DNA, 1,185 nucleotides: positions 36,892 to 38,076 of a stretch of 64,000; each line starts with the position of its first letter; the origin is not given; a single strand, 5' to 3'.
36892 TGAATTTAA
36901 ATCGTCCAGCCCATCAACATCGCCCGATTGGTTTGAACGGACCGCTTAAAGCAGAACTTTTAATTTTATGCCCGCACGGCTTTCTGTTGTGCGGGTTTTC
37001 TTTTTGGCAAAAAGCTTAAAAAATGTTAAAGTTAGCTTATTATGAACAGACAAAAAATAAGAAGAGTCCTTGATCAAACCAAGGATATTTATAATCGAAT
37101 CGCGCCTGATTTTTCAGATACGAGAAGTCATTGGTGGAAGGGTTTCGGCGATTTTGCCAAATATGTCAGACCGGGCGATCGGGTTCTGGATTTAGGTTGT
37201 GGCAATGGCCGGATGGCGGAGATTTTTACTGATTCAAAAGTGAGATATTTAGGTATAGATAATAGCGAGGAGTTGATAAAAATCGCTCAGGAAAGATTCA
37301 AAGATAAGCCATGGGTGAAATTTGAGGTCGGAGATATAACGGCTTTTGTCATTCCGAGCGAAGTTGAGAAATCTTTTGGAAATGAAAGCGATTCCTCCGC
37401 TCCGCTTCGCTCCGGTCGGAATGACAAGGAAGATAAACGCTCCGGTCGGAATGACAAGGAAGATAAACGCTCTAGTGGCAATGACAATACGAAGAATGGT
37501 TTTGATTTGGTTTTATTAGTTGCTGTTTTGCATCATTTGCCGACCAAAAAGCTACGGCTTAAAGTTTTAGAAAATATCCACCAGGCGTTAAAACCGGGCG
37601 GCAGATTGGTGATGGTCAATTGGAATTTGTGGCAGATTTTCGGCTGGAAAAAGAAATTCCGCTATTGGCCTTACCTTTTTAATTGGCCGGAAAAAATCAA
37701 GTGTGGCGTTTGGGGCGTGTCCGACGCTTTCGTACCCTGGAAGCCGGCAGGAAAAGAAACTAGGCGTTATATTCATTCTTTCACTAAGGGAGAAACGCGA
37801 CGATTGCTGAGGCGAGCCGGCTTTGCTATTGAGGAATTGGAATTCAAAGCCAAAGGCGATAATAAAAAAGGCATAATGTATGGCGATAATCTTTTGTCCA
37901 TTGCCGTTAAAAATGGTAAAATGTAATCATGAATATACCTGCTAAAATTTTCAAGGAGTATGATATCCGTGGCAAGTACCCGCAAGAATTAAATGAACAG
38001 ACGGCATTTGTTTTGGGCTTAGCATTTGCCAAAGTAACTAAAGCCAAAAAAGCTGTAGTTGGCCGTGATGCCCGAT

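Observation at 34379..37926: Eukaryote/archaea-type wobble-uridine pathway: Elp3 divergent from a Trm9/ALKBH8-like methyltransferase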

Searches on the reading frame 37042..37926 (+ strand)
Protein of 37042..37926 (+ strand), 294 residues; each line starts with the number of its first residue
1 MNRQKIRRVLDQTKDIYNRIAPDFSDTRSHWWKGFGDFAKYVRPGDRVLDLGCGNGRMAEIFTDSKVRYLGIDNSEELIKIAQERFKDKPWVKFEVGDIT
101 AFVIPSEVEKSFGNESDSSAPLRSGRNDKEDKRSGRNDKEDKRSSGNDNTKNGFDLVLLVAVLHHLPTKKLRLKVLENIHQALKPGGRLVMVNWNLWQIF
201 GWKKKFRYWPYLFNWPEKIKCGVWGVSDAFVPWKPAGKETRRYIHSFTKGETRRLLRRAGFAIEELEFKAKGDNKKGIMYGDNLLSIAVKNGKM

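Call 3: search_protein_families(library=pfam, proteins=[window:37042-37926:+], max_evalue=0.01)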
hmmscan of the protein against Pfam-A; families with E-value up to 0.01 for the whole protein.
window:37042-37926:+ (294 aa): 14 families
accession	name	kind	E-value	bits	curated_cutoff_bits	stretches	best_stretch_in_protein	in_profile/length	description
PF13489.12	Methyltransf_23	-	4.3e-19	69.3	27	1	38-265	16-163/164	Methyltransferase domain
PF08242.18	Methyltransf_12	-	1.1e-17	65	30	2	137-189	50-98/98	Methyltransferase domain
PF13847.12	Methyltransf_31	-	1.8e-17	63.8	27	2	44-102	3-66/145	Methyltransferase domain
PF13649.12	Methyltransf_25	-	3.4e-17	63.3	27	2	48-105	1-61/97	Methyltransferase domain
PF08241.18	Methyltransf_11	-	5.7e-17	62.6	21.2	2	49-104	1-56/95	Methyltransferase domain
PF01209.24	Ubie_methyltran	-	5.8e-09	36.1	20.1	1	2-95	5-101/233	ubiE/COQ5 methyltransferase family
PF07021.18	MetW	-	2.6e-06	27.7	21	1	38-80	7-50/193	Methionine biosynthesis protein MetW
PF02353.26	CMAS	-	6.8e-05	22.8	27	1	42-88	60-107/273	Mycolic acid cyclopropane synthetase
PF00891.24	Methyltransf_2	-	0.00016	21.5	22.3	1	155-193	129-166/210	O-methyltransferase domain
PF01135.25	PCMT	-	0.00019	21.7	20.3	1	42-89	71-121/210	Protein-L-isoaspartate(D-aspartate) O-methyltransferase (PCMT)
PF05175.20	MTS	-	0.00045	20.3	23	0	46-90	33-79/170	Methyltransferase small domain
PF03848.20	TehB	-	0.0023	17.8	20.4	0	38-81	25-67/193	Tellurite resistance protein TehB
PF03291.22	mRNA_G-N7_MeTrfase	-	0.0028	17.2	26.6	0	47-89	64-107/315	mRNA (guanine-N(7))-methyltransferase domain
PF01555.25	N6_N4_Mtase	-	0.003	18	26.7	0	41-84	178-221/221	DNA methylase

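Call 4: search_protein_families(library=ncbifam, proteins=[window:37042-37926:+], max_evalue=0.01)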
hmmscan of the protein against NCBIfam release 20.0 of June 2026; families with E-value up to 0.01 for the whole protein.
window:37042-37926:+ (294 aa): 44 families (the best 25 are shown)
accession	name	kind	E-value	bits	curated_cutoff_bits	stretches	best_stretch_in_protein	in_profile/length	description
NF043040.1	corrin_prot_MT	hypoth_equivalog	2.8e-15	56.3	180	2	39-90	35-87/216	corrinoid protein-associated methyltransferase CpaM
NF045667.1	MTase_DVU1556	equivalog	1.8e-11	43.9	155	1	42-93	20-72/213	DVU_1556 family methyltransferase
TIGR01983.1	UbiG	equivalog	1.6e-10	40.7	102.95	1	45-99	50-106/228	bifunctional 2-polyprenyl-6-hydroxyphenol methylase/3-demethylubiquinol 3-O-methyltransferase UbiG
NF040538.1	methyl_ArsM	equivalog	9.5e-10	38.1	500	1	34-191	51-208/356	arsinothricin biosynthesis methyltransferase ArsM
TIGR02021.1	BchM-ChlM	equivalog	1.6e-09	37.5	158.9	1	44-101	54-114/218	magnesium protoporphyrin IX methyltransferase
NF001244.0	PRK00216.1-5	equivalog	3.6e-09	36.2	216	1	3-106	7-116/236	bifunctional demethylmenaquinone methyltransferase/2-methoxy-6-polyprenyl-1,4-benzoquinol methylase UbiE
NF001243.0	PRK00216.1-4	equivalog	1.4e-08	34.4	235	1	2-105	5-111/237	demethylmenaquinone methyltransferase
TIGR02752.1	MenG_heptapren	equivalog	1.5e-08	34.5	419.85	2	151-208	112-167/231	demethylmenaquinone methyltransferase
TIGR01934.1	MenG_MenH_UbiE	subfamily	1.9e-08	33.9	158.35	1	8-102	3-100/223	ubiquinone/menaquinone biosynthesis methyltransferase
NF047649.1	MTase_UXPK_star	exception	5.3e-08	32.2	460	1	42-106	75-144/283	methyltransferase/UXPK-star double selenoprotein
NF041820.1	daptide_MTase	equivalog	4.3e-07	29.6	175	1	45-103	37-100/243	daptide-type RiPP biosynthesis methyltransferase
NF041537.1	ArsM_AhpD_UU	exception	9.5e-07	27.9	510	1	41-91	73-126/345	arsenite methyltransferase/AhpD domain selenoprotein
TIGR04345.1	ovoA_Cterm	equivalog_domain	1.2e-06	28.3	170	0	45-94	42-90/242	putative 4-mercaptohistidine N1-methyltransferase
NF008823.0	PRK11873.1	subfamily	2.3e-06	27.3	263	1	42-106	75-144/272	arsenite methyltransferase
NF041536.1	ArsM_DUF2284_UU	exception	2.8e-06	25.9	575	0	148-193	140-182/459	arsenite methyltransferase/DUF2284 domain selenoprotein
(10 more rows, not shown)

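Call 5: search_solved_structures(query=window:37042-37926:+, max_evalue=0.01, show_alignments=3)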
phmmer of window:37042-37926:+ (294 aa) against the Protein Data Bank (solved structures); distinct sequences matched with E-value up to 0.01: 45.
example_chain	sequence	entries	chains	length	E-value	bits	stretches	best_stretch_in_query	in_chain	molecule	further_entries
3sm3_A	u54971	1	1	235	9.1e-10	41.7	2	134-269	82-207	SAM-dependent methyltransferases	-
5cm2_Z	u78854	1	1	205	1.1e-09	41.4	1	147-200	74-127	TRNA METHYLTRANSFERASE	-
3ccf_A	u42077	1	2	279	4.8e-09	39.3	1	24-114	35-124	Cyclopropane-fatty-acyl-phospholipid synthase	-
1ve3_A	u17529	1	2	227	2e-07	34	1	17-99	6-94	hypothetical protein PH0226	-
4iv8_A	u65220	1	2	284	2.9e-07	33.4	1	41-101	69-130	Phosphoethanolamine N-methyltransferase,putative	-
3d2l_A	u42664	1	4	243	2.4e-06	30.4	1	40-109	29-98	SAM-dependent methyltransferase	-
7pd7_A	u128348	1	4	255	3.3e-06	30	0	46-86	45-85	Methyltransferase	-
4ine_A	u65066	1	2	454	1.4e-05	28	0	18-100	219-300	Protein PMT-2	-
9rfr_A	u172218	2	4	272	4.6e-05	26.2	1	38-85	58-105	Ubiquinone biosynthesis O-methyltransferase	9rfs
3bus_A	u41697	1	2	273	5.6e-05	26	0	42-82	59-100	Methyltransferase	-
9sot_A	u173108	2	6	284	6.6e-05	25.7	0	44-91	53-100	Class I SAM-dependent methyltransferase | Methyltransferase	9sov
5wp5_A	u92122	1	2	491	0.00013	24.7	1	42-106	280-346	Phosphomethylethanolamine N-methyltransferase 2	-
3dli_A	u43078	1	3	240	0.00016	24.5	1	24-87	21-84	methyltransferase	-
9mg6_A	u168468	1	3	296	0.00016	24.4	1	39-100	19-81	mRNA cap guanine-N7 methyltransferase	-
9fce_A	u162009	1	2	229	0.00017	24.3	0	41-101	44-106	SAM dependent methyltransferase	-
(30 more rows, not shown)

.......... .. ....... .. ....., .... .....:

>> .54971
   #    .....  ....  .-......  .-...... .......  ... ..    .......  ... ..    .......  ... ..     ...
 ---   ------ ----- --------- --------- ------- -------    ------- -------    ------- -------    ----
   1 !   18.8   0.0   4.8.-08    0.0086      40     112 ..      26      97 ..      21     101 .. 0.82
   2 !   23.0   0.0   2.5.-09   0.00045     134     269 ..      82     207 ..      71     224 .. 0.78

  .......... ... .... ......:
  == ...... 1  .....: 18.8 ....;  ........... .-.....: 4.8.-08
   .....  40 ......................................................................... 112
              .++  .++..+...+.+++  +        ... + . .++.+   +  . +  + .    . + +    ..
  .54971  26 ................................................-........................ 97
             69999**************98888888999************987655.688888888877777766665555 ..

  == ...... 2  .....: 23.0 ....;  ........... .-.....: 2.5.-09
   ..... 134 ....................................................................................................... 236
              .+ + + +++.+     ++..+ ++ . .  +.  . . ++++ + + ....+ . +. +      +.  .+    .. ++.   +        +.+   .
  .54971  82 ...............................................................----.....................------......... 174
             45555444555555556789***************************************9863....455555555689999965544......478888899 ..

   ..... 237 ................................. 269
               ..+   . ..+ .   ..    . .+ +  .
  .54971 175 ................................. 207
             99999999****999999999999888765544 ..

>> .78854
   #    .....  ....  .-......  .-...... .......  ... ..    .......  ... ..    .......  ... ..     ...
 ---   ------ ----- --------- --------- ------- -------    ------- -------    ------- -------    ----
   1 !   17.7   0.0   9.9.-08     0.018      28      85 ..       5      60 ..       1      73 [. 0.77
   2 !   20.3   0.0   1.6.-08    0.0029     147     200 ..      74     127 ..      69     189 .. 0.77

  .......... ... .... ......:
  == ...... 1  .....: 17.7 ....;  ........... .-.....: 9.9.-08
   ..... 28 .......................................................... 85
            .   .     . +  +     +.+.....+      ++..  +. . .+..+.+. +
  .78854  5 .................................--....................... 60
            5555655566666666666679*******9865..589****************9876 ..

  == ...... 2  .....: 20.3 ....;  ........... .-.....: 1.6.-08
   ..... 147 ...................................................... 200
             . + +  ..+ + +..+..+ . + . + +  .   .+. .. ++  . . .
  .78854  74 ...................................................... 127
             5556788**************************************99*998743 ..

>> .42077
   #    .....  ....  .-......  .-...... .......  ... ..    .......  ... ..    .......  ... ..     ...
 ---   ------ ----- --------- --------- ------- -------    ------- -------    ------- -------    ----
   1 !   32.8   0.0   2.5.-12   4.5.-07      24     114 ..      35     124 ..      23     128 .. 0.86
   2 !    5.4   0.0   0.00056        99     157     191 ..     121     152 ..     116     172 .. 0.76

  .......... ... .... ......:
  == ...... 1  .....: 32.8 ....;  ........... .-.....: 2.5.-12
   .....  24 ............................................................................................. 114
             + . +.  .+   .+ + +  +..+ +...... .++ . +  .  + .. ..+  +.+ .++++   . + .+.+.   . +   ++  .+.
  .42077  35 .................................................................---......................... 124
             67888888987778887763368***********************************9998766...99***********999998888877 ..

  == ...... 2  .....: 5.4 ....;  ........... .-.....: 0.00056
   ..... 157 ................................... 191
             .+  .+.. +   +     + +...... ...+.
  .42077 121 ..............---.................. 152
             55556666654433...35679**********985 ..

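Call 7: find_homologous_proteins(query=window:37042-37926:+, max_evalue=0.00001)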
Query window:37042-37926:+ (294 aa): 616 proteins with E <= 0.00001 among 2600 candidates; the best 120 are listed.
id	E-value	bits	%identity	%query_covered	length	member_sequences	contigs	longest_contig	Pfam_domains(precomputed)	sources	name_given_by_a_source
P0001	9.9e-134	464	100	69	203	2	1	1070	PF13489.13,PF08241.19,PF08242.19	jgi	jgi:SAM-dependent methyltransferase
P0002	9.6e-127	441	65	100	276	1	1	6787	PF07021.19,PF13847.13,PF13489.13,PF13649.13,PF01209.25,PF08241.19,PF08242.19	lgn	-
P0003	4.7e-126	438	68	100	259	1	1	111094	PF13847.13,PF13489.13,PF13649.13,PF01209.25,PF08241.19,PF08242.19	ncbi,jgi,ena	ncbi:MAG: class I SAM-dependent methyltransferase [Candidatus Buchananbacteria bacterium]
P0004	1.6e-124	433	65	100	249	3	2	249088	PF13489.13,PF02353.27,PF08241.19,PF05401.17,PF07021.19,PF13847.13,PF03848.21,PF05175.21,PF13649.13,PF01135.26,PF01209.25,PF08242.19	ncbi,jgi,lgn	ncbi:MAG: methyltransferase domain-containing protein [Patescibacteria group bacterium]|jgi:SAM-depe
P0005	1.7e-124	433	64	100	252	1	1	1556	PF07021.19,PF13847.13,PF13489.13,PF02353.27,PF05175.21,PF13649.13,PF01135.26,PF01209.25,PF08241.19,PF08242.19,PF05401.17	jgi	-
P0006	1.3e-105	371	58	99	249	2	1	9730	PF07021.19,PF13847.13,PF13489.13,PF03848.21,PF02353.27,PF05175.21,PF13649.13,PF01209.25,PF08241.19,PF08242.19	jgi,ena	jgi:ubiquinone/menaquinone biosynthesis C-methylase UbiE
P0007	1.5e-105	371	60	99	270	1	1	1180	PF07021.19,PF13847.13,PF13489.13,PF13649.13,PF01209.25,PF08241.19,PF08242.19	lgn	-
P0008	3.9e-104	366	57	99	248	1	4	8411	PF07021.19,PF13847.13,PF13489.13,PF02353.27,PF05175.21,PF13649.13,PF01135.26,PF01209.25,PF08241.19,PF08242.19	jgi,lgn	-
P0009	2.7e-103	364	56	99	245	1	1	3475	PF07021.19,PF13847.13,PF13489.13,PF05175.21,PF13649.13,PF00891.25,PF01209.25,PF08241.19,PF08242.19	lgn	-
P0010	7.8e-102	359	56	99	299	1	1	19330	PF07021.19,PF13847.13,PF13489.13,PF13649.13,PF01209.25,PF08241.19,PF08242.19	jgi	jgi:tRNA (uracil-5-)-methyltransferase TRM9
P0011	6.0e-101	356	54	99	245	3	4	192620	PF07021.19,PF13847.13,PF13489.13,PF03848.21,PF02353.27,PF05175.21,PF13649.13,PF01209.25,PF08241.19,PF08242.19,PF05401.17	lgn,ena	-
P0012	2.7e-100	354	54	99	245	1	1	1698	PF07021.19,PF13847.13,PF13489.13,PF05175.21,PF13649.13,PF00891.25,PF01135.26,PF01209.25,PF08241.19,PF08242.19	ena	-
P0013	4.7e-100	353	57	99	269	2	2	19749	PF07021.19,PF13847.13,PF13489.13,PF13649.13,PF01209.25,PF08241.19,PF08242.19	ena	-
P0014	1.1e-99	352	55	99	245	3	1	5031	PF13489.13,PF02353.27,PF08241.19,PF05401.17,PF07021.19,PF13847.13,PF05175.21,PF13649.13,PF00891.25,PF01135.26,PF01209.25,PF08242.19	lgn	-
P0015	2.3e-99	351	54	99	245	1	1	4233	PF07021.19,PF13847.13,PF13489.13,PF02353.27,PF05175.21,PF13649.13,PF00891.25,PF01209.25,PF08241.19,PF08242.19,PF05401.17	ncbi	-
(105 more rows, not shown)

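Call 9: search_solved_structures(query=A1, max_evalue=0.001, show_alignments=3)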
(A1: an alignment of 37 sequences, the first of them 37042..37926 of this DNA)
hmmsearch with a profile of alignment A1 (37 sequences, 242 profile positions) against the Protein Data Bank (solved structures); distinct sequences matched with E-value up to 0.001: 174 (the best 60 are shown).
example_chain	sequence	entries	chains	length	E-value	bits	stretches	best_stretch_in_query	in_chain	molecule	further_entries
5cm2_Z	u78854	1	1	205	4.2e-28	101.6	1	25-224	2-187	TRNA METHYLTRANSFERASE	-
3sm3_A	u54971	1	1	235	3.3e-20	75.7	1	38-226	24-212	SAM-dependent methyltransferases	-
1ve3_A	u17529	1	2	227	1.8e-19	73.3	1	37-153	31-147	hypothetical protein PH0226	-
5wp5_A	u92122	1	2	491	3.5e-17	65.8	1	41-148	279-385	Phosphomethylethanolamine N-methyltransferase 2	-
5wp4_A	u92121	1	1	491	1.5e-16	63.7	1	40-148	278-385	Phosphoethanolamine N-methyltransferase 1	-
4iv8_A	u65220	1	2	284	3.1e-16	62.7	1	41-154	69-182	Phosphoethanolamine N-methyltransferase,putative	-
4r6w_A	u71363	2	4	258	1.1e-14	57.6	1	43-213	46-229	Phosphoethanolamine N-methyltransferase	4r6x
3ccf_A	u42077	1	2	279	1.4e-14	57.3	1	29-146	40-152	Cyclopropane-fatty-acyl-phospholipid synthase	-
3bus_A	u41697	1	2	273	4.3e-14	55.7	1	42-152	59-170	Methyltransferase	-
4ine_A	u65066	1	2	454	7.8e-14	54.9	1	42-151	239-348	Protein PMT-2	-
3uj6_A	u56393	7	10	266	1.4e-13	54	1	43-213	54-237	Phosphoethanolamine N-methyltransferase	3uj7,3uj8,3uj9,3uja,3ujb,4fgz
3ujd_A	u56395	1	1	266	1.4e-13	54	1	43-213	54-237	Phosphoethanolamine N-methyltransferase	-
4mwz_A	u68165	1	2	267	5.9e-13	52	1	43-169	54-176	Phosphoethanolamine N-methyltransferase, putative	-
4iv0_A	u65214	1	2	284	6.4e-13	51.9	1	43-169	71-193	Phosphoethanolamine N-methyltransferase, putative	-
6uv6_A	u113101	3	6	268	6.5e-13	51.8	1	44-147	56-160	D-glucose O-methyltransferase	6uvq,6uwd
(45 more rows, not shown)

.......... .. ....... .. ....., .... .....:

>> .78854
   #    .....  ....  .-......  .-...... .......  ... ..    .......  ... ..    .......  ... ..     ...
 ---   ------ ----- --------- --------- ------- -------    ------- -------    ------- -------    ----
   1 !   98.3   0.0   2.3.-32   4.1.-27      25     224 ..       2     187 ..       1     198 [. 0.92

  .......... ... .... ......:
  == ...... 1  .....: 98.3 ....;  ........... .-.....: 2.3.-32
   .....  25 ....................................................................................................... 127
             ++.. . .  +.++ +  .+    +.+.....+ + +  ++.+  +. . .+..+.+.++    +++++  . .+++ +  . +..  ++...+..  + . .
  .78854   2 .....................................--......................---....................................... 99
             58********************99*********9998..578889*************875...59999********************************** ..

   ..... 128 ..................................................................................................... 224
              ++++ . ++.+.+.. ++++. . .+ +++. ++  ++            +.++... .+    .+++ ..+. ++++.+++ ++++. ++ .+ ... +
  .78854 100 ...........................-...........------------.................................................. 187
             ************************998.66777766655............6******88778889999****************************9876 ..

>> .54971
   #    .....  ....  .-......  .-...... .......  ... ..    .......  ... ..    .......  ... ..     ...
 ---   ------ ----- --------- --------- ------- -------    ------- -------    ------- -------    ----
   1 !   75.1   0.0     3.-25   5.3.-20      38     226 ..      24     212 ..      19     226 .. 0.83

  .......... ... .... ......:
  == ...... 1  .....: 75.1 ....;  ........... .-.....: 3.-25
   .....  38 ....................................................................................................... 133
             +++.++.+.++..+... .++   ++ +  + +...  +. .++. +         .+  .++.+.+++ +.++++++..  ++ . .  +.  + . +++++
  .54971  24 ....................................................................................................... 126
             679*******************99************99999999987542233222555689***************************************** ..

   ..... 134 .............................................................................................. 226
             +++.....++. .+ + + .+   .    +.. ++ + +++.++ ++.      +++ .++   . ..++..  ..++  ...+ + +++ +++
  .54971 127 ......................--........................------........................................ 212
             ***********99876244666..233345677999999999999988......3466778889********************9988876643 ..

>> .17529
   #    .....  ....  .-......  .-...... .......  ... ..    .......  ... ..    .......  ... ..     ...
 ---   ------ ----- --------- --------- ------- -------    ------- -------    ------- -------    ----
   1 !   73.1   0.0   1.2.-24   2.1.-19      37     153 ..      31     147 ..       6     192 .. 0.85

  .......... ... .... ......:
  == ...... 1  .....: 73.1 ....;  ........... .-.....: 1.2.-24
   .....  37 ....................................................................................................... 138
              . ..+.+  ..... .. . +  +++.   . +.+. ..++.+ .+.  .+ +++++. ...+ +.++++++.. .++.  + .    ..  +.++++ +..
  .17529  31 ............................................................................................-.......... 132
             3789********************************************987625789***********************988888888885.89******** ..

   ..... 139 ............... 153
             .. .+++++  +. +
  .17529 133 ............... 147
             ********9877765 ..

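Call 10: find_related_loci(query=A1, collection=genome_contigs, flank=10000)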
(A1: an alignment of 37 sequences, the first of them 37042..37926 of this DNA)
Query A1 (294 aa) in genome_contigs; peptide patterns used: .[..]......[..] (x = any residue, [..] = any of these).
600 stretches matched a pattern (row limit reached: there are more); 508 encode a relative of the query (tblastn E <= 1e-3); the best 80 are kept; 80 distinct loci.
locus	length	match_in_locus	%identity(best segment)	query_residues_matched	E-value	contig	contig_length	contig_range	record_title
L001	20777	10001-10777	68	1-294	6e-128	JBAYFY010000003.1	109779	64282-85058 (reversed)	MAG: Candidatus Buchananbacteria bacterium isolate SO_2016_GW1_112 scaffold00409_OW334_2016, whole genome shotgun sequen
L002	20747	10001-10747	65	1-294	4e-124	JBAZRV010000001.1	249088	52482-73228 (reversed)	MAG: Patescibacteria group bacterium isolate SO_2017_GW1_156 NODE_383_length_249088_cov_3.417367_OW334_2017, whole genom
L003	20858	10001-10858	57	1-290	7e-104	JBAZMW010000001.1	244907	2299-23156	MAG: Patescibacteria group bacterium isolate SO_2017_LW4_52 scaffold_140_c1_LW137-91_2017, whole genome shotgun sequence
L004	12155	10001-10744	49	1-294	6e-90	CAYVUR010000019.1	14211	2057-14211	MAG TPA_asm: uncultured Gammaproteobacteria bacterium isolate binchicken_co135_29 genome assembly, contig: NODE_6207_len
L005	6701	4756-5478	51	6-290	2e-86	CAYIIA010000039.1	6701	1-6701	MAG TPA_asm: uncultured Gammaproteobacteria bacterium isolate ERP119705_co20_556 genome assembly, contig: NODE_15845_len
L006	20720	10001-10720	48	5-290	2e-86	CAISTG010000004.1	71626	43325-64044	MAG: Candidatus Buchananbacteria bacterium isolate MJ-time_bin-7222 genome assembly, contig: bin-7222:04/66, whole genom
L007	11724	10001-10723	50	1-290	8e-85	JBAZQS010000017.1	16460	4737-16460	MAG: Patescibacteria group bacterium isolate SO_2017_SWC_59 scaffold_3006_c1_LP-4_2017, whole genome shotgun sequence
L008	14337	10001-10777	47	1-290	8e-81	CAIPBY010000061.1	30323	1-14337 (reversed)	MAG: Candidatus Buchananbacteria bacterium isolate MJ120702A_bin-902 genome assembly, contig: bin-902:061/101, whole gen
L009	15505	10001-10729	47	3-290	6e-78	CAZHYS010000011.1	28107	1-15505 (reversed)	MAG TPA_asm: uncultured Gammaproteobacteria bacterium isolate SRP263991_co7_334 genome assembly, contig: NODE_2335_lengt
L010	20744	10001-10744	44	1-290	2e-72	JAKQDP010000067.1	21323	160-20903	MAG: bacterium isolate USDE_maxbin.058 k141_1866777, whole genome shotgun sequence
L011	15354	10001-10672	43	1-272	2e-70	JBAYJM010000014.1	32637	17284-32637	MAG: Candidatus Buchananbacteria bacterium isolate SO_2016_GW1_56 scaffold02457_OW334_2016, whole genome shotgun sequenc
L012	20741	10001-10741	49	1-290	2e-88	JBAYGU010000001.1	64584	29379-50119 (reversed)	MAG: Candidatus Buchananbacteria bacterium isolate SO_2016_GW1_132 scaffold00937_OW334_2016, whole genome shotgun sequen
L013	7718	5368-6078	41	1-290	5e-64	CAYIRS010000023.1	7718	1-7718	MAG TPA_asm: uncultured Gammaproteobacteria bacterium isolate ERP119705_co25_105 genome assembly, contig: NODE_10015_len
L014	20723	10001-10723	41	1-290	1e-63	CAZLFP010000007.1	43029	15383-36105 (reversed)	MAG TPA_asm: uncultured Gammaproteobacteria bacterium isolate SRP141376_co3_30 genome assembly, contig: NODE_2190_length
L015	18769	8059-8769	41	1-290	2e-61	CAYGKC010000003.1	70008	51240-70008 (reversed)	MAG TPA_asm: uncultured Gammaproteobacteria bacterium isolate ERP113451_co4_284 genome assembly, contig: NODE_73_length_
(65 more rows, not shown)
